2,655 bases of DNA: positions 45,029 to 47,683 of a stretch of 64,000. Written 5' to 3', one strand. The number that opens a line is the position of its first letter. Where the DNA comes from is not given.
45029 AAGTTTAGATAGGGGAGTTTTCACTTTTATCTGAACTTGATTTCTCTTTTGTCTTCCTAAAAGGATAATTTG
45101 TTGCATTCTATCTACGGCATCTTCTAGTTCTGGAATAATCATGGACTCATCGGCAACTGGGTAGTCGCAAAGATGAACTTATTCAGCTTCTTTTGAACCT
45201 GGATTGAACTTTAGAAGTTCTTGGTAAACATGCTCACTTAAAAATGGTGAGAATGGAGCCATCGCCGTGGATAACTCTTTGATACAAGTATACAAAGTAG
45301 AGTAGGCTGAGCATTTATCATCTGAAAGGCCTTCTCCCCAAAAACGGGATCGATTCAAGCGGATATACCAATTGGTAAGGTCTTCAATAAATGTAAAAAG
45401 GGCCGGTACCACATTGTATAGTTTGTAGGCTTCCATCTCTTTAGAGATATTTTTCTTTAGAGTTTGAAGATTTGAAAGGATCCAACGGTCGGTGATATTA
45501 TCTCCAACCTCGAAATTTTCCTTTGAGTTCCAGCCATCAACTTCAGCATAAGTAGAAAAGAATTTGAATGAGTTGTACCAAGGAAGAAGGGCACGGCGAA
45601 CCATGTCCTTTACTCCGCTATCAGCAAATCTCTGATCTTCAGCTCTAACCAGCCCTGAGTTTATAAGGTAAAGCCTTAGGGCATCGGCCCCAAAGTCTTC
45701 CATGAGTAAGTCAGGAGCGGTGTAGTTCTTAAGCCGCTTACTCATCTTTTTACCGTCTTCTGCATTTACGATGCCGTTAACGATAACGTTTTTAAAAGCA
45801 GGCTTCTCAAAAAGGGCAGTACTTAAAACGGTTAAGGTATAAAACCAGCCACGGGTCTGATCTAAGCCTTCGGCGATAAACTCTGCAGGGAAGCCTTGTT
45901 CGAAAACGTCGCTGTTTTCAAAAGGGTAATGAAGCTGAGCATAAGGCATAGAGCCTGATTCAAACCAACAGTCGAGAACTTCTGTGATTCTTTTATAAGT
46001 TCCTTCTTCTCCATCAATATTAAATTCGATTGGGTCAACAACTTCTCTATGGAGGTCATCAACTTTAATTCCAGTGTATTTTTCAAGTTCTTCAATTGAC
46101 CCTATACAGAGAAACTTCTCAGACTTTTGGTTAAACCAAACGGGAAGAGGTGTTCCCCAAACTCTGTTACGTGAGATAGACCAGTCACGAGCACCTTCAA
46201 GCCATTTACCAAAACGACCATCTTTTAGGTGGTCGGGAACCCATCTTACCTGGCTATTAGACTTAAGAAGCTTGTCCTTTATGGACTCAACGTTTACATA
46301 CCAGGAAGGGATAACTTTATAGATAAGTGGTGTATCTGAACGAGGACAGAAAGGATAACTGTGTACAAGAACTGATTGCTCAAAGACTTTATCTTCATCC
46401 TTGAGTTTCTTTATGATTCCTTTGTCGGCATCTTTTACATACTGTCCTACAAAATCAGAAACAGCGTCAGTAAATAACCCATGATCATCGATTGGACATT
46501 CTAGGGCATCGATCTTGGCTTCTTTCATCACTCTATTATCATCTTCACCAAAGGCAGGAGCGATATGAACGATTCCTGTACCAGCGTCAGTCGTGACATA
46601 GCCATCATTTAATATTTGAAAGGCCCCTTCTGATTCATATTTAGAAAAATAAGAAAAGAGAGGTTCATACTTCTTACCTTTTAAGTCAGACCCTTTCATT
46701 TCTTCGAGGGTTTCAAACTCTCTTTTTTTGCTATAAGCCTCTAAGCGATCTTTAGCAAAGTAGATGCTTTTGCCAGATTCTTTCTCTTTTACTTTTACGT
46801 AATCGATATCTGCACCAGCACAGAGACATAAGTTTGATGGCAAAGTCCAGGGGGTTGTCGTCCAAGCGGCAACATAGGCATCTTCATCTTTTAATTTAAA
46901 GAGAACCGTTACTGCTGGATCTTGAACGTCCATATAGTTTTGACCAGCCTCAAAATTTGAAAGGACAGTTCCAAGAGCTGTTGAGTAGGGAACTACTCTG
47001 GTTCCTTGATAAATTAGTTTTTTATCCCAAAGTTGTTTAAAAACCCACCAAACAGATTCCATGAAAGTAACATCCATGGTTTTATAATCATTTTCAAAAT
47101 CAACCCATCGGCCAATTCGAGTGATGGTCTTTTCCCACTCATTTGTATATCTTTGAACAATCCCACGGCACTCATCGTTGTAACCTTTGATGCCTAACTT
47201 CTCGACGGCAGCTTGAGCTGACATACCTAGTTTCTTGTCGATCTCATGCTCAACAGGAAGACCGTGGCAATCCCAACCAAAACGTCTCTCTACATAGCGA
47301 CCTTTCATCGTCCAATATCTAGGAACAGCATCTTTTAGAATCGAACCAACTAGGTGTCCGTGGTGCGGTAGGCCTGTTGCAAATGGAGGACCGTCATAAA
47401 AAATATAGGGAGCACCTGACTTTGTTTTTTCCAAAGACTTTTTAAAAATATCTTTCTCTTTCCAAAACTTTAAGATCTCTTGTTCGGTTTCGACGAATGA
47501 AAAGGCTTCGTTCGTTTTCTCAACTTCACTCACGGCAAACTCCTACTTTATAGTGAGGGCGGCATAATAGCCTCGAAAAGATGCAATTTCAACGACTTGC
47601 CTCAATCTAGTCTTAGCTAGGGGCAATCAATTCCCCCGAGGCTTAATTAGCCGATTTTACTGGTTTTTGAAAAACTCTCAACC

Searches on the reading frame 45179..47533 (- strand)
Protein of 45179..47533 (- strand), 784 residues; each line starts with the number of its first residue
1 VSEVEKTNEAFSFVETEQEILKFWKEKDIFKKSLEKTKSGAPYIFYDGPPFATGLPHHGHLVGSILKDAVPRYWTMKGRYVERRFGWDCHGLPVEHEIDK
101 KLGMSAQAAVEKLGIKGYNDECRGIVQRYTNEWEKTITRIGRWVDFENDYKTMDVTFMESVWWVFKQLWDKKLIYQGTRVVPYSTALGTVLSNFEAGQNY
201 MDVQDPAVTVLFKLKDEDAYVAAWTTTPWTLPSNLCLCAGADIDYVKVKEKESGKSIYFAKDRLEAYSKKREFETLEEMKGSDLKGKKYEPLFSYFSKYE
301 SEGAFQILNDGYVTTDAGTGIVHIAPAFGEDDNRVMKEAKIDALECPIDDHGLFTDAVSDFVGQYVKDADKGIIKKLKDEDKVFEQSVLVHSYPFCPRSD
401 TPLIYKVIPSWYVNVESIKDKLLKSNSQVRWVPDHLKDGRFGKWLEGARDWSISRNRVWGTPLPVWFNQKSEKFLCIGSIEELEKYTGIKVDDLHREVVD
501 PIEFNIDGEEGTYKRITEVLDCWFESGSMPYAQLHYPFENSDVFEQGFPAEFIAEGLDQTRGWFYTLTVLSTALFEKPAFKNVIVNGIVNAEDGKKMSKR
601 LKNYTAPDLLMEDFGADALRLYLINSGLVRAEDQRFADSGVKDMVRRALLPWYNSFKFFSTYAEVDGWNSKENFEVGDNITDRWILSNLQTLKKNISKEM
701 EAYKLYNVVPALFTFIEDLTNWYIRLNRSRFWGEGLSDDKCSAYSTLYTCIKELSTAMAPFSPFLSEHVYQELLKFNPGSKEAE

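Call 74: search_protein_families(library=pfam, proteins=[window:45179-47533:-], max_evalue=0.00001)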
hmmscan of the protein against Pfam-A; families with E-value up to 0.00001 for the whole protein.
window:45179-47533:- (784 aa): 3 families
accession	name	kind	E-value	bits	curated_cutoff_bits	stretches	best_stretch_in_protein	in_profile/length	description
PF00133.28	tRNA-synt_1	-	6.3e-148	493.4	22.7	1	20-632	2-411/414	tRNA synthetases class I (I, L, M and V)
PF08264.19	Anticodon_1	-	8.9e-24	84.5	25.1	1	682-774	1-89/148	Anticodon-binding domain of tRNA ligase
PF09334.17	tRNA-synt_1g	-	1.4e-14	54.1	20.1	0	50-191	8-130/391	tRNA synthetases class I (M)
